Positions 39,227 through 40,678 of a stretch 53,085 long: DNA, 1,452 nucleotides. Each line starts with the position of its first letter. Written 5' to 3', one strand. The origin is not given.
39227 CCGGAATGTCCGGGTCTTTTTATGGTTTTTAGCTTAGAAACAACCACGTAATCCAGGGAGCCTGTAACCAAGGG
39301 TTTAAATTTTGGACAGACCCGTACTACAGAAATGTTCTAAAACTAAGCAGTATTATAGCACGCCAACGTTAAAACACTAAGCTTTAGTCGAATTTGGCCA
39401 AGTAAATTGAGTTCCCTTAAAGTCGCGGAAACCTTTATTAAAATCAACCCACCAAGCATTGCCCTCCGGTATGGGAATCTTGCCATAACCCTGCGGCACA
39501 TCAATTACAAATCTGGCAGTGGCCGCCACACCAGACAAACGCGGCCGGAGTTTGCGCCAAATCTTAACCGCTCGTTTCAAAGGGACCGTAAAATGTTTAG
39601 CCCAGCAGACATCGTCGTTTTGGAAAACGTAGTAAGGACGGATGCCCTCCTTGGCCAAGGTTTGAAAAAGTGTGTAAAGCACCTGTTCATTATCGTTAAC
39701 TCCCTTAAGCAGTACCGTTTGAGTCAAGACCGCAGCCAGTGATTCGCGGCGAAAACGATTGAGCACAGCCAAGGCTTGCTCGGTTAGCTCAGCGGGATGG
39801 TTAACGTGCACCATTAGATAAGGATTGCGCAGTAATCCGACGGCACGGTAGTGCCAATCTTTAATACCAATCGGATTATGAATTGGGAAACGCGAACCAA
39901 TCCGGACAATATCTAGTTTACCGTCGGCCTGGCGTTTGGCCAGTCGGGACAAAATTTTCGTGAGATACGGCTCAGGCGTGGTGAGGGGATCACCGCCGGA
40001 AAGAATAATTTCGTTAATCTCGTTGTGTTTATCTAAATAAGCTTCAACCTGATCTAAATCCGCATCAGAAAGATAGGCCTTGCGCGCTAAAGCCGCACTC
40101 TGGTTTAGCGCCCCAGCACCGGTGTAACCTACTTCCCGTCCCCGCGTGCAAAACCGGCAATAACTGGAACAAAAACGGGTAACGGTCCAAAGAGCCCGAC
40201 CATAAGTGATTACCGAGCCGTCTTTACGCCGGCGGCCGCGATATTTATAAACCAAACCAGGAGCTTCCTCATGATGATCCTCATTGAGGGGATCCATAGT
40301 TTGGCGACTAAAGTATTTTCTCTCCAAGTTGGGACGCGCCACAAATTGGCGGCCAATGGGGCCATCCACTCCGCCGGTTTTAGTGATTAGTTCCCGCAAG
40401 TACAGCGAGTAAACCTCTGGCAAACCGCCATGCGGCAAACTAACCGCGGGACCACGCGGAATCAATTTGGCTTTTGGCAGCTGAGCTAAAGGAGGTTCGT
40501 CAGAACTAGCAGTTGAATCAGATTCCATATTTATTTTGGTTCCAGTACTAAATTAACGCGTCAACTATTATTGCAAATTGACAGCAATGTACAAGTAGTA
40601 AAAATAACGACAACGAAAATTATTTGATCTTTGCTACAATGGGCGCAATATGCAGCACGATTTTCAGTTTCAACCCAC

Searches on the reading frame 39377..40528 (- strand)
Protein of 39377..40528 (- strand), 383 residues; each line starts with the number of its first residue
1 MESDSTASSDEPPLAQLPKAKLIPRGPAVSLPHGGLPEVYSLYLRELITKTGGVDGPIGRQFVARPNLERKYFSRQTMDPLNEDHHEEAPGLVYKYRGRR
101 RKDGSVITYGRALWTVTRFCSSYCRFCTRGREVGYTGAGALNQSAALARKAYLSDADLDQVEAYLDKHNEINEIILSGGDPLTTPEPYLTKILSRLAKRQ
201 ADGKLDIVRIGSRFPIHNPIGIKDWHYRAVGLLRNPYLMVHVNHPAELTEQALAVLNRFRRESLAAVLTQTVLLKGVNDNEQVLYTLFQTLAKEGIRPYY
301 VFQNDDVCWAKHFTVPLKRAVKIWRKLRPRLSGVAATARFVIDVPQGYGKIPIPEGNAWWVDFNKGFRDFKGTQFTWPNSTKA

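Call 50: search_protein_families(library=pfam, proteins=[window:39377-40528:-], max_evalue=0.00001)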
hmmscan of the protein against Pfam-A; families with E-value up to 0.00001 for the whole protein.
window:39377-40528:- (383 aa): 1 family
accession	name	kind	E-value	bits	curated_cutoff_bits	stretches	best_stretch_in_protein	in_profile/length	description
PF04055.27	Radical_SAM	-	8e-09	36.3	29.5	1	115-281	2-158/166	Radical SAM superfamily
